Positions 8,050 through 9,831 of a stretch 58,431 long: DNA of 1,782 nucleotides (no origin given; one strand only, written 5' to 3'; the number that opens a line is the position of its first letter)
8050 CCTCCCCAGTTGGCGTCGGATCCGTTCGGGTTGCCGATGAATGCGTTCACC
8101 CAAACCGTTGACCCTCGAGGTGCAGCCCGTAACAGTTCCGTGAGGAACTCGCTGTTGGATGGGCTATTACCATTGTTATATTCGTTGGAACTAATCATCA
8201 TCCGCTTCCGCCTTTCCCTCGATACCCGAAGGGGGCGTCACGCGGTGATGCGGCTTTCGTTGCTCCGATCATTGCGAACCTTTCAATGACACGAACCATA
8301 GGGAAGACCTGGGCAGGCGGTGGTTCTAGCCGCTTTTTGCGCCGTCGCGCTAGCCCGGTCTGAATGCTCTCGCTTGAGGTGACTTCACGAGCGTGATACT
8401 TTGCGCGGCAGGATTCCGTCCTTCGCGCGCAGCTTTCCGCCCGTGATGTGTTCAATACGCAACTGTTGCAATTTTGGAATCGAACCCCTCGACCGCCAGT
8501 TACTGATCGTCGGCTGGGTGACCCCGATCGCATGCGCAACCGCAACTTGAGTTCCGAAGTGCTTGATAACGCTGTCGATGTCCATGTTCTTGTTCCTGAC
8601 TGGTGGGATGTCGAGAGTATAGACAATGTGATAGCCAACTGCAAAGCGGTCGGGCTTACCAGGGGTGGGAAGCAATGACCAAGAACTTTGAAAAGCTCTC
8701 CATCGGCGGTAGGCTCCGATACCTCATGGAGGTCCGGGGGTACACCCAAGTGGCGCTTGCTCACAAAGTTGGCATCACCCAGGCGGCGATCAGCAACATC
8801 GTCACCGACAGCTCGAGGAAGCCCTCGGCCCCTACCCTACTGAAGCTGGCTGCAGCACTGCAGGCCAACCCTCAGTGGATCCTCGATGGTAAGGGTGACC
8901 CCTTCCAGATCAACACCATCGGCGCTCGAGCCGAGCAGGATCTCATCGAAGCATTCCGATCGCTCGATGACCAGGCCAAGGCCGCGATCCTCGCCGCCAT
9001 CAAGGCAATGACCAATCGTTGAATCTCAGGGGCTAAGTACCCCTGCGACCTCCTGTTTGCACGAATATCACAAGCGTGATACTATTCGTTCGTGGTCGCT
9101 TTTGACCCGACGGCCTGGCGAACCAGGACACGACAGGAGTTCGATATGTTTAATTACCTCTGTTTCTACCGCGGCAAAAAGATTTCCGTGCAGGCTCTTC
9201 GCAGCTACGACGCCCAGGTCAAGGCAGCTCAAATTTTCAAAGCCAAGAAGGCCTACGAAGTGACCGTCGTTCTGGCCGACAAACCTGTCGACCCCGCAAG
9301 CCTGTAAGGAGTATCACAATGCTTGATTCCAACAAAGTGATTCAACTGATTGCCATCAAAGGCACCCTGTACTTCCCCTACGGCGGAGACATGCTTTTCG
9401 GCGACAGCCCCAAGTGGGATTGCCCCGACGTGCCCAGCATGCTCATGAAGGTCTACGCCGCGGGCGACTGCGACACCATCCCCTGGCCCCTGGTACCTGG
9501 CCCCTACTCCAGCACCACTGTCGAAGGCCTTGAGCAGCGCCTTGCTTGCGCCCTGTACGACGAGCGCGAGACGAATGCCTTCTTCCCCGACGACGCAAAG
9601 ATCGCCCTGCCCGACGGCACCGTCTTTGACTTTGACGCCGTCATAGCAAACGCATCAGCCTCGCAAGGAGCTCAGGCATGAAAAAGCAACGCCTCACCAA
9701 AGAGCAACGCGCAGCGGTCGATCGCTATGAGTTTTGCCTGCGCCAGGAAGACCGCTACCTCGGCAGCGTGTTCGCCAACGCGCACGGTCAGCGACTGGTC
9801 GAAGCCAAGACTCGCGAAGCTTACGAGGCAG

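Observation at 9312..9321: The asymmetric 10-mer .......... occurs 16 times exactly, always co-oriented with transcription, and supplies seven start codons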

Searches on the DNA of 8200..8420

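Call 49: search_rna_families(source=window, start=8200, end=8420, threshold=evalue, max_evalue=1, show_alignments=1)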
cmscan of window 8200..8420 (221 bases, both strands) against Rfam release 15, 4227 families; matches with E-value up to 1: 1.
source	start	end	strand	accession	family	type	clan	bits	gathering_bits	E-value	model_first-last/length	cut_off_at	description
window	8290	8360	-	RF02996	int-alpA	Gene; sRNA;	-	40.6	35.8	2.2e-07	1-71/71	no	int-alpA RNA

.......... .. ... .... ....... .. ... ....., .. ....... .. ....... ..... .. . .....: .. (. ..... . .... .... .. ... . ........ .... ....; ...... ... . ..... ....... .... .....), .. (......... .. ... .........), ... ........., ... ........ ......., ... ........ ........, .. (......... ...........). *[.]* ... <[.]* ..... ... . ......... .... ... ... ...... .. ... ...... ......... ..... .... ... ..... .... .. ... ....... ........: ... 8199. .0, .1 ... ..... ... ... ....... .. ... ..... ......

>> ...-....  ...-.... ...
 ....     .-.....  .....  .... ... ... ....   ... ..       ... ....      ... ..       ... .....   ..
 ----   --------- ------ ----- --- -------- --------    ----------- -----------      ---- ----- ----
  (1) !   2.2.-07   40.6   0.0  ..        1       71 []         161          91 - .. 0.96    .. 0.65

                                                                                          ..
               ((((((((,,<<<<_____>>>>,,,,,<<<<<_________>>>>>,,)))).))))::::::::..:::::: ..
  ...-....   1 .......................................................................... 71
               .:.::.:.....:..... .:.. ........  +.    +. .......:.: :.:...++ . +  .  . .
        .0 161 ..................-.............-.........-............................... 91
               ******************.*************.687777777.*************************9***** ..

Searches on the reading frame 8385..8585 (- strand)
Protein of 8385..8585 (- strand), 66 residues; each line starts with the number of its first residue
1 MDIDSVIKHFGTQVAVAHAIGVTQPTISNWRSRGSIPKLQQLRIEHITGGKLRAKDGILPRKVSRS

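Call 33: search_protein_families(library=pfam, proteins=[window:8385-8585:-], max_evalue=0.1)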
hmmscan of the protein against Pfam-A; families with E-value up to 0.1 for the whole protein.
window:8385-8585:- (66 aa): 5 families
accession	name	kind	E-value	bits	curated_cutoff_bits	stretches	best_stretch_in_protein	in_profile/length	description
PF14549.12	P22_Cro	-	4e-17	62.2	30.2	1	5-56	4-53/60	DNA-binding transcriptional regulator Cro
PF15943.11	YdaS_toxin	-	1e-09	38.5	30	1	3-55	1-54/65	Bacterial toxin YdaS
PF01381.28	HTH_3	-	0.00053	20.4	23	1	12-42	11-41/55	Helix-turn-helix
PF07022.19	Phage_CI_repr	-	0.0025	18.6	22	1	10-49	12-51/65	Bacteriophage CI repressor helix-turn-helix domain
PF12728.13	HTH_17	-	0.01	16.5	27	1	16-44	7-38/51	Helix-turn-helix domain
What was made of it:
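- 8385..8585 (-): Cro-like HTH gene (66 aa), first gene of the leftward lytic operon. Candidate reader of the motif. Pfam P22_Cro 4e-17 (call 33).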

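Call 67: search_solved_structures(query=window:8385-8585:-, max_evalue=0.1)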
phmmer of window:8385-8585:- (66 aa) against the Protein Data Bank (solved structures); distinct sequences matched with E-value up to 0.1: 4.
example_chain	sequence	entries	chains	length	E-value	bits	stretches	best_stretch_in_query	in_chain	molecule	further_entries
1rzs_A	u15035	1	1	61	1.2e-07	35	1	5-56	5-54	Regulatory protein cro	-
3bd1_A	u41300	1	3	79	1.3e-07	34.8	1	3-53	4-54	Cro protein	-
5w8y_A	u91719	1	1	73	8.9e-07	32.2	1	3-55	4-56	protein XPH1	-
2hin_A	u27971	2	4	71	4.7e-05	26.8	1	4-54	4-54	Repressor protein | Gp39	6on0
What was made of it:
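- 8385..8585 (-): Nearest PDB sequences are P22 Cro 1rzs, Xfaso Cro 3bd1 and N15 Cro 2hin (call 67).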

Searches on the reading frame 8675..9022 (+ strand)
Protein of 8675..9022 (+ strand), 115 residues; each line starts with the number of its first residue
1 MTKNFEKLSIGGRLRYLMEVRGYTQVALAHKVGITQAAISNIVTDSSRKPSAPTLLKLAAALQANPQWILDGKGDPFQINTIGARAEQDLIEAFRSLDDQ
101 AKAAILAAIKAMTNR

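Call 17: find_encoding_contigs(protein=window:8675-9022:+, flank=10000, max_places=10)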
Protein window:8675-9022:+ (115 aa): 14 contigs read that carry it; 4 places shown.
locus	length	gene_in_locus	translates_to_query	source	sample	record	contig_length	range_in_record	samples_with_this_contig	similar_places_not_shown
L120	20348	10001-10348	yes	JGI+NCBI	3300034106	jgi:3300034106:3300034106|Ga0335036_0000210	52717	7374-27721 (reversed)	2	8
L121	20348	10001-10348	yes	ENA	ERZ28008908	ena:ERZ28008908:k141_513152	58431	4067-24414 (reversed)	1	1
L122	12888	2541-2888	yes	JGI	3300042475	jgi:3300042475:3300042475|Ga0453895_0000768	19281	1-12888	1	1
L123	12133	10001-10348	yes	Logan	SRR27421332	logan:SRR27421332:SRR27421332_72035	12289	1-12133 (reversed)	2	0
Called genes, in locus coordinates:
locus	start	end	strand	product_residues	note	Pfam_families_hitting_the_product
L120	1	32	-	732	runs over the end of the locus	PF23899:SU10_portal (weak)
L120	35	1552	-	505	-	-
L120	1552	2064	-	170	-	PF20901:Sf6_terminase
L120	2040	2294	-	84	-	-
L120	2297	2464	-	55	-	-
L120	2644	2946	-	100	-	-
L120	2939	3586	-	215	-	-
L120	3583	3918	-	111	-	PF13412:HTH_24 (weak), PF12840:HTH_20 (weak), PF01022:HTH_5 (weak)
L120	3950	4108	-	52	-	-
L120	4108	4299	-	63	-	-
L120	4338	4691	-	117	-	-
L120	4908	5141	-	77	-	-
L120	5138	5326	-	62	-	-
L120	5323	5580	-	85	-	-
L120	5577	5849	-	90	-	PF08279:HTH_11 (weak)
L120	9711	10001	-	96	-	PF14549:P22_Cro, PF15943:YdaS_toxin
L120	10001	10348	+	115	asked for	PF12844:HTH_19, PF13560:HTH_31, PF01381:HTH_3, PF13443:HTH_26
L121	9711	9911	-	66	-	PF14549:P22_Cro, PF15943:YdaS_toxin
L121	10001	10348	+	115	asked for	PF12844:HTH_19, PF13560:HTH_31, PF01381:HTH_3, PF13443:HTH_26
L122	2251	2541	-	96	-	PF14549:P22_Cro, PF15943:YdaS_toxin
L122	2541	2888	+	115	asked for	PF12844:HTH_19, PF13560:HTH_31, PF01381:HTH_3, PF13443:HTH_26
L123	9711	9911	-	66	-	PF14549:P22_Cro, PF15943:YdaS_toxin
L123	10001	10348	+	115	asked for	PF12844:HTH_19, PF13560:HTH_31, PF01381:HTH_3, PF13443:HTH_26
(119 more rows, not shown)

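Call 33: search_protein_families(library=pfam, proteins=[window:8675-9022:+], max_evalue=0.1)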
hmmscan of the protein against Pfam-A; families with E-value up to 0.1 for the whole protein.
window:8675-9022:+ (115 aa): 9 families
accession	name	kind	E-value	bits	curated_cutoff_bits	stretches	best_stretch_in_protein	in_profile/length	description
PF01381.28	HTH_3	-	1.1e-11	45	23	1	14-69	1-55/55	Helix-turn-helix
PF12844.13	HTH_19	-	3.9e-08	33.5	30.2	1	12-74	2-63/64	Helix-turn-helix domain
PF13443.12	HTH_26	-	4.4e-08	33.7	22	1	13-67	1-55/63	Cro/C1-type HTH DNA-binding domain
PF13560.12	HTH_31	-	5e-08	33.6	27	1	10-66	2-58/64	Helix-turn-helix domain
PF13744.12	HTH_37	-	0.00075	19.7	27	1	10-62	19-71/80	Helix-turn-helix domain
PF17762.8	HTH_ParB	-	0.011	16.3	22.6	1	14-43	12-41/102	ParB HTH domain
PF15943.11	YdaS_toxin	-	0.012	15.9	30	1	25-48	11-34/65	Bacterial toxin YdaS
PF07022.19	Phage_CI_repr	-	0.019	15.8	22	1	14-77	3-65/65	Bacteriophage CI repressor helix-turn-helix domain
PF04545.22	Sigma70_r4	-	0.02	14.9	24.1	1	13-45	14-43/50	Sigma-70, region 4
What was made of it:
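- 8675..9022 (+): CI-like XRE-family repressor gene (115 aa), divergent from cro. Candidate reader of the motif. Pfam HTH_3 1e-11 (call 33).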

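Call 66: search_solved_structures(query=window:8675-9022:+, max_evalue=0.01)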
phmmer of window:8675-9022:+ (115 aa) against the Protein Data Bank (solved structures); distinct sequences matched with E-value up to 0.01: 17.
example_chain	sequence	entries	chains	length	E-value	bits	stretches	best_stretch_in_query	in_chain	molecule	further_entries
1per_L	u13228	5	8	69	0.00017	25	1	10-75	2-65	PROTEIN (434 REPRESSOR) | 434 REPRESSOR | REPRESSOR PROTEIN CI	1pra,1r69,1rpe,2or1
2r63_A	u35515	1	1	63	0.0002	24.8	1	9-72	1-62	REPRESSOR PROTEIN FROM BACTERIOPHAGE 434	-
1adr_A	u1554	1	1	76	0.00022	24.7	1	10-80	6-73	P22 C2 REPRESSOR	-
3qq6_A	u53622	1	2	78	0.00029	24.3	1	9-74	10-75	HTH-type transcriptional regulator sinR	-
5tn0_A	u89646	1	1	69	0.00035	24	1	10-74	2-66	HTH-type transcriptional regulator SinR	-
1b0n_A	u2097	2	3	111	0.00063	23.2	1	10-76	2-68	PROTEIN (SINR PROTEIN) | HTH-TYPE TRANSCRIPTIONAL REGULATOR SINR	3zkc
2r1j_L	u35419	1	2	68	0.00064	23.2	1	10-72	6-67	Repressor protein C2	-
3jxb_C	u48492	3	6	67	0.00066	23.1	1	10-72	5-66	Repressor protein C2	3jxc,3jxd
7t8i_A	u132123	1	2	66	0.00068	23.1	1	8-70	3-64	Phage element (ICEBs1)transcriptional regulator (Xre family)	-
1r63_A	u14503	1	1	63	0.00096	22.6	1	10-72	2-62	REPRESSOR PROTEIN FROM BACTERIOPHAGE 434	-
1sq8_A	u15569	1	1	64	0.0013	22.2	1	10-72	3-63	dh434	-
4z5h_A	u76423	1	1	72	0.0014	22.1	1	7-63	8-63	Antitoxin HipB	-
4yg4_A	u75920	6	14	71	0.0026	21.2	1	7-63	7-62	Antitoxin HipB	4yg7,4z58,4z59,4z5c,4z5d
2wiu_B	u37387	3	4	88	0.0029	21.1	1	8-65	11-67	HTH-TYPE TRANSCRIPTIONAL REGULATOR HIPB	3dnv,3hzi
4yg1_A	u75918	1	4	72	0.0031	21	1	7-63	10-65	Antitoxin HipB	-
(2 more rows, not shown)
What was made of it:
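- Closest known: Stoperators/operators of Cluster A mycobacteriophages. Different: Here the word is half of a palindrome, and the candidate readers are small 434/P22-type CI and Cro proteins that normally dimerise (calls 66, 67).
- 8675..9022 (+): Nearest PDB sequences are the 434 repressor and P22 c2 DNA-binding domains (call 66).
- On Lambdoid CI/Cro operator: 8675-9022 (+) and 8385-8585 (−) (calls 17, 33, 66, 67).
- These sites lie next to a divergent CI-like/Cro-like pair (calls 17, 33, 66, 67).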

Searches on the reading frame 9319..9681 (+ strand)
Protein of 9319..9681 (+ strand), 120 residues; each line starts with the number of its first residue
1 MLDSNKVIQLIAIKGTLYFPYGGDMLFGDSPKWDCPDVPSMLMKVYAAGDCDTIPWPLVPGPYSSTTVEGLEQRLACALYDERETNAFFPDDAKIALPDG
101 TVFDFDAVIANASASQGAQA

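Call 33: search_protein_families(library=pfam, proteins=[window:9319-9681:+], max_evalue=0.1)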
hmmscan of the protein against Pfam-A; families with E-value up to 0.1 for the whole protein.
window:9319-9681:+ (120 aa): 0 families
